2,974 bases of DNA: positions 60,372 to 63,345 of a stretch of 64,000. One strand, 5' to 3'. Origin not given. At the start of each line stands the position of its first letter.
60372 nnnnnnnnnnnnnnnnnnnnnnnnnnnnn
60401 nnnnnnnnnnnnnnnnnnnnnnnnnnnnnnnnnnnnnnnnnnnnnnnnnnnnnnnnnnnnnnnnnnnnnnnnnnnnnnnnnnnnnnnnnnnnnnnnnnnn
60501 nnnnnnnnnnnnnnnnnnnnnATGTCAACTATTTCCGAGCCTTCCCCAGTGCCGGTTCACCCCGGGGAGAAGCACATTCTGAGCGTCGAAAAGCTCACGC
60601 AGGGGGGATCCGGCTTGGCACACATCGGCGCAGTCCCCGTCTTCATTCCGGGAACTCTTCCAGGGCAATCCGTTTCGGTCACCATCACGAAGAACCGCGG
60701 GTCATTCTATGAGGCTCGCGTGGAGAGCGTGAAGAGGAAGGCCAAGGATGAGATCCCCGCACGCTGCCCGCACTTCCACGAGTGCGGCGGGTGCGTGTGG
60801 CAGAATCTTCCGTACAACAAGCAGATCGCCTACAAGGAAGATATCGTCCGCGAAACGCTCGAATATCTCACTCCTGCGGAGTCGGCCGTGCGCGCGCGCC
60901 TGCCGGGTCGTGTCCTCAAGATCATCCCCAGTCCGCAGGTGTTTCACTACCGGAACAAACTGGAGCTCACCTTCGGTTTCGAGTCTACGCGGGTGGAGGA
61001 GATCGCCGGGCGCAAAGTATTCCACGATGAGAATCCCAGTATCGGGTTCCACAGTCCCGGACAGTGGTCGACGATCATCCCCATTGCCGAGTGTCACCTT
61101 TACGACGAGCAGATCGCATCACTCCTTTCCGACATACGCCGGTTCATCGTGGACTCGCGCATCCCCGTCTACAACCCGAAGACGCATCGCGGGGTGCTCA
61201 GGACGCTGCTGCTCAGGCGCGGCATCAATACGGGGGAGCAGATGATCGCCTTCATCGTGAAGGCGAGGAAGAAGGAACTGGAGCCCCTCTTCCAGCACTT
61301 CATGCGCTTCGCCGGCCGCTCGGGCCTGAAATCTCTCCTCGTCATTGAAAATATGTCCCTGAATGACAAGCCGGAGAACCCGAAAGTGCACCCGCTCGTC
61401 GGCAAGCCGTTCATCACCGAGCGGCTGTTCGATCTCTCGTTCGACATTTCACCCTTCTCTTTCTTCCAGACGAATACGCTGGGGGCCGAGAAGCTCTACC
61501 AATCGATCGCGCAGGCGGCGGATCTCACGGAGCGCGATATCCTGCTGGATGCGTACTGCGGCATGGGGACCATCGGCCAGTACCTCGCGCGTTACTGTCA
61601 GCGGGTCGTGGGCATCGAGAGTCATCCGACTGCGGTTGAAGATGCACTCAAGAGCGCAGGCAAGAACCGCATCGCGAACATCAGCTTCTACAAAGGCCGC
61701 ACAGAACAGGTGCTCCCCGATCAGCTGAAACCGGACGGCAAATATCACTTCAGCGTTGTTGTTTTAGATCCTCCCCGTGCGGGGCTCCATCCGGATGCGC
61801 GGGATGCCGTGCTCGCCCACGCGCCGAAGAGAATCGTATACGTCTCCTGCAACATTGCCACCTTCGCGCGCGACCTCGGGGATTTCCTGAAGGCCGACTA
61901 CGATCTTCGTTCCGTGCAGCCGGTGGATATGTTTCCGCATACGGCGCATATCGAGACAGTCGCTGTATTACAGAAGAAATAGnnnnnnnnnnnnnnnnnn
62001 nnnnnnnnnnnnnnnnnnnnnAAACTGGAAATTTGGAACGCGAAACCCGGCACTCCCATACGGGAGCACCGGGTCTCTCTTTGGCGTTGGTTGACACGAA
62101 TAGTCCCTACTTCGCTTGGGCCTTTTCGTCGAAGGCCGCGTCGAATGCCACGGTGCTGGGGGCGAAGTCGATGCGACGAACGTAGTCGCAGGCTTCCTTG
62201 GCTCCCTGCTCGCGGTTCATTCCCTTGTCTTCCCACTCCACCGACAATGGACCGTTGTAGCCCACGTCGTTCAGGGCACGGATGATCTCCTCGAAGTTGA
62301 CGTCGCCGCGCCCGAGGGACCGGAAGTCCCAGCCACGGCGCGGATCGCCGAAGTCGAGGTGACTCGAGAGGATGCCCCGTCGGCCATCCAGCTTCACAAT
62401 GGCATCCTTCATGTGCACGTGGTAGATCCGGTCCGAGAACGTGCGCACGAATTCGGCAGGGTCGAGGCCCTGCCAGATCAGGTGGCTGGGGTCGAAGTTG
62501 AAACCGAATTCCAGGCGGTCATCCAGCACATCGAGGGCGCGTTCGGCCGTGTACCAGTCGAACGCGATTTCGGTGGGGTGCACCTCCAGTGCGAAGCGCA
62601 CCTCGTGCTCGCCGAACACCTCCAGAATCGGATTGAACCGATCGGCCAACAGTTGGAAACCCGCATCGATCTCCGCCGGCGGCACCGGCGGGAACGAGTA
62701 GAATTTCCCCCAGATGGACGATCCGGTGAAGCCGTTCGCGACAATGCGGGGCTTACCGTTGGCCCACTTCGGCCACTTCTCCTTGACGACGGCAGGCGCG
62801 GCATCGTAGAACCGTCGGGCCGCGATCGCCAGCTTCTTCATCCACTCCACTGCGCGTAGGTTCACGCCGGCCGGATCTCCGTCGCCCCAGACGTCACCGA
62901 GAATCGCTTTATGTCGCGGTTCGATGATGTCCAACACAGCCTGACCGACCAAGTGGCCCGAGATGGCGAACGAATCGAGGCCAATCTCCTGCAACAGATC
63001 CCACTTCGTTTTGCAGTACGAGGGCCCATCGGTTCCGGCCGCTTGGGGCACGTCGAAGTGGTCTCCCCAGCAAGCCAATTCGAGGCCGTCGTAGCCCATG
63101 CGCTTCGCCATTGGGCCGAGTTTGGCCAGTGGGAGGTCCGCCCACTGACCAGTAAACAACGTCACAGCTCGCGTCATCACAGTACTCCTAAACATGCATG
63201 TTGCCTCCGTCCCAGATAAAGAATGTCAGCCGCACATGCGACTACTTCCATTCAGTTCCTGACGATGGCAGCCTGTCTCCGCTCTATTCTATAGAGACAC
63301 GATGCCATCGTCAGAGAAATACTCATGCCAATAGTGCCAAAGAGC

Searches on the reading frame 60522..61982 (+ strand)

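Call 54: search_protein_families(library=pfam, proteins=[window:60522-61982:+], max_evalue=0.00001)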
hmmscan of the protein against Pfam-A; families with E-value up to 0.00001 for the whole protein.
window:60522-61982:+ (486 aa): 3 families
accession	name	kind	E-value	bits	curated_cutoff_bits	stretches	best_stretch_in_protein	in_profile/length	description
PF05958.17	tRNA_U5-meth_tr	-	3.3e-20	72.8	23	1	312-485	177-356/357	tRNA (Uracil-5-)-methyltransferase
PF13847.12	Methyltransf_31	-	1.8e-07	31.4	27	1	340-415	6-80/145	Methyltransferase domain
PF13649.12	Methyltransf_25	-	8.3e-06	26.9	27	0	342-414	2-71/97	Methyltransferase domain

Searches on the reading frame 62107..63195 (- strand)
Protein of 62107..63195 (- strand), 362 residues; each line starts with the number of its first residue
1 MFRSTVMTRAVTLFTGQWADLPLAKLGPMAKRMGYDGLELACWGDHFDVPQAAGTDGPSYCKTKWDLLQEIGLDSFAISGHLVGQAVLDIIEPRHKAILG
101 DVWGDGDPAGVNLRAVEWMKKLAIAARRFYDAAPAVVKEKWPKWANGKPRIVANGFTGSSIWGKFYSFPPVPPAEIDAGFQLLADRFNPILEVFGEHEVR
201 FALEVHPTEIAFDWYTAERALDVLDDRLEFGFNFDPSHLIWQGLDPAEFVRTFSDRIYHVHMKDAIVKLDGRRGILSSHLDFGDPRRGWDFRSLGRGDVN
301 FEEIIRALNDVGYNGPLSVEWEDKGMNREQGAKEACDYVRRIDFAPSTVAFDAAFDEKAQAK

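Call 54: search_protein_families(library=pfam, proteins=[window:62107-63195:-], max_evalue=0.00001)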
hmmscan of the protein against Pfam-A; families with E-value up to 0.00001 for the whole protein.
window:62107-63195:- (362 aa): 1 family
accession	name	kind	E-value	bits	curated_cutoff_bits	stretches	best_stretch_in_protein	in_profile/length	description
PF01261.30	AP_endonuc_2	-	1.3e-32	113.9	31.1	1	30-341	4-248/249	Xylose isomerase-like TIM barrel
